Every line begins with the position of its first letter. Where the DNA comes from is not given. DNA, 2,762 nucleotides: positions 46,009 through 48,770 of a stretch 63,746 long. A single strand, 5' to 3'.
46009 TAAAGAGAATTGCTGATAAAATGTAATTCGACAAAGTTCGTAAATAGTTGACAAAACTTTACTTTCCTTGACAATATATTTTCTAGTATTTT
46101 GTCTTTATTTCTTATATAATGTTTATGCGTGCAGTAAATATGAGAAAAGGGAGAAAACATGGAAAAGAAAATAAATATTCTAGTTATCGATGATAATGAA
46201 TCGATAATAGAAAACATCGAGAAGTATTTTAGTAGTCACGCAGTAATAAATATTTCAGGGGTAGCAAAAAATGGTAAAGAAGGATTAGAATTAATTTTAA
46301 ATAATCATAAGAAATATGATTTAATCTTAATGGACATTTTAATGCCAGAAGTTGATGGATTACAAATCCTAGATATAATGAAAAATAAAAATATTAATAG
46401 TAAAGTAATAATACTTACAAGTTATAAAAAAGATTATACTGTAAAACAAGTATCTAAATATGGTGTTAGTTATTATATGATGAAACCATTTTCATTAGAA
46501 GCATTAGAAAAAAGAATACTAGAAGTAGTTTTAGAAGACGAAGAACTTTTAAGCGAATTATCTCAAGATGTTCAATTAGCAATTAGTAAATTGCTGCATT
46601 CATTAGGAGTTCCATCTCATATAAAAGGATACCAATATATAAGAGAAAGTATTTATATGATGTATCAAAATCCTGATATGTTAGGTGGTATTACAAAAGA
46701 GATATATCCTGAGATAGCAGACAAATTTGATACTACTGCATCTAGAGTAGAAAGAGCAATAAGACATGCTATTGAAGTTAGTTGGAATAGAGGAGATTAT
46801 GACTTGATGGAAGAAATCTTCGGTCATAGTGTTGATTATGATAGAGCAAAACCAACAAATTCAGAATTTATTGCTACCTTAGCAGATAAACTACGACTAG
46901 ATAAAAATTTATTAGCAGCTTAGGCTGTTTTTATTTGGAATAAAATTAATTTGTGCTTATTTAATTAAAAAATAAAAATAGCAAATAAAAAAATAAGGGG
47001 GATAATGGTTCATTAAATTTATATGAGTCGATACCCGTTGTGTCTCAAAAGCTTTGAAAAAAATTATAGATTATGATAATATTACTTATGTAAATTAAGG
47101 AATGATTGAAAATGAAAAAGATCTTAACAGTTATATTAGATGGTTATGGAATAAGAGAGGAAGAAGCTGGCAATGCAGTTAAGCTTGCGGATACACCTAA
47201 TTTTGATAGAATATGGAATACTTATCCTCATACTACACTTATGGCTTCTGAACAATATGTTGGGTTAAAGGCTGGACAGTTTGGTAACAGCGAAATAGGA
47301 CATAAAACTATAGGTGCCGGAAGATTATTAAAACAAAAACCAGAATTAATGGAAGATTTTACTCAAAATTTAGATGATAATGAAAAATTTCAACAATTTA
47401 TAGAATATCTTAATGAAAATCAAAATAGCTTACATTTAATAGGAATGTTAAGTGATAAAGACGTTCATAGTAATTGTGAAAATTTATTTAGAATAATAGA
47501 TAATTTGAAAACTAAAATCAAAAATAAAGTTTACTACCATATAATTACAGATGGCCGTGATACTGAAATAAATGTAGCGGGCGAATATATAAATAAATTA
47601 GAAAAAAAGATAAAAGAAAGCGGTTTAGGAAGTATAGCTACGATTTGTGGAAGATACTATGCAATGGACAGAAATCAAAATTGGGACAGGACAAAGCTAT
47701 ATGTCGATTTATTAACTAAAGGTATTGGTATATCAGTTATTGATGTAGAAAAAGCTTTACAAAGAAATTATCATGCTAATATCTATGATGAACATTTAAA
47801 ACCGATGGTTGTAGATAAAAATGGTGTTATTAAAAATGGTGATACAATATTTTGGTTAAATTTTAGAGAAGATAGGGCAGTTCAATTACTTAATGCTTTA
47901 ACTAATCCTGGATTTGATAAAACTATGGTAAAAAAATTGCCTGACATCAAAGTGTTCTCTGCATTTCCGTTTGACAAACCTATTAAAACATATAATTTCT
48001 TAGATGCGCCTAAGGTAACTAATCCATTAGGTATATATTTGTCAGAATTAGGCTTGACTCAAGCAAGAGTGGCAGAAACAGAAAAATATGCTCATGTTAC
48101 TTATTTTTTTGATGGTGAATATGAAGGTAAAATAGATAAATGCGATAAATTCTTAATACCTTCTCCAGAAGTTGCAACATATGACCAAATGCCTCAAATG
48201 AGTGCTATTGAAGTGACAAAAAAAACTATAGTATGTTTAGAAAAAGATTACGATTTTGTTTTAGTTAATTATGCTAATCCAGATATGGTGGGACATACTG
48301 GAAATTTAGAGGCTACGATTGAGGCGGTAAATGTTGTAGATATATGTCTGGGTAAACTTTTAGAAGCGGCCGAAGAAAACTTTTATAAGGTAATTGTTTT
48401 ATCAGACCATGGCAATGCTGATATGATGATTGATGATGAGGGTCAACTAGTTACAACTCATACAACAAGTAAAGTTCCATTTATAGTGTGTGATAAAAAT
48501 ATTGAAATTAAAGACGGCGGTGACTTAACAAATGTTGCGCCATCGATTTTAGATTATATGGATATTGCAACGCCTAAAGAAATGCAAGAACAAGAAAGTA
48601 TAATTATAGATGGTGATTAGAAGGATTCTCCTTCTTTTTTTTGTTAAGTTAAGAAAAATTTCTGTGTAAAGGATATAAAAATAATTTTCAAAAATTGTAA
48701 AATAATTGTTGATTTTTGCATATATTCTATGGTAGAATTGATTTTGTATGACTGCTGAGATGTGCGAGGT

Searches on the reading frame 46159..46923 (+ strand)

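Call 48: search_protein_families(library=pfam, proteins=[window:46159-46923:+], max_evalue=0.01)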
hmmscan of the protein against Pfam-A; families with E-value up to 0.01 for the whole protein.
window:46159-46923:+ (254 aa): 2 families
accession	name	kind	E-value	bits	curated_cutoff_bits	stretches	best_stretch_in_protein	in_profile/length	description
PF08769.17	Spo0A_C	-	5.6e-43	145.6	25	1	142-245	1-104/104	Sporulation initiation factor Spo0A C terminal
PF00072.30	Response_reg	-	3.2e-24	85.7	30.2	1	7-120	1-110/111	Response regulator receiver domain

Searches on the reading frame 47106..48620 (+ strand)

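Call 48: search_protein_families(library=pfam, proteins=[window:47106-48620:+], max_evalue=0.01)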
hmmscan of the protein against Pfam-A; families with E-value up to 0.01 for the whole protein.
window:47106-48620:+ (504 aa): 3 families
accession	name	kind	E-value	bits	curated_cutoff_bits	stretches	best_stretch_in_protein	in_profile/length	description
PF01676.23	Metalloenzyme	-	7.3e-67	226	24.3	1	4-487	1-250/252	Metalloenzyme superfamily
PF06415.18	iPGM_N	-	3.5e-58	197.1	27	1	87-282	8-208/217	BPG-independent PGAM N-terminus (iPGM_N)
PF01663.27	Phosphodiest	-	7.9e-12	45.9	23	1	370-480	157-256/342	Type I phosphodiesterase / nucleotide pyrophosphatase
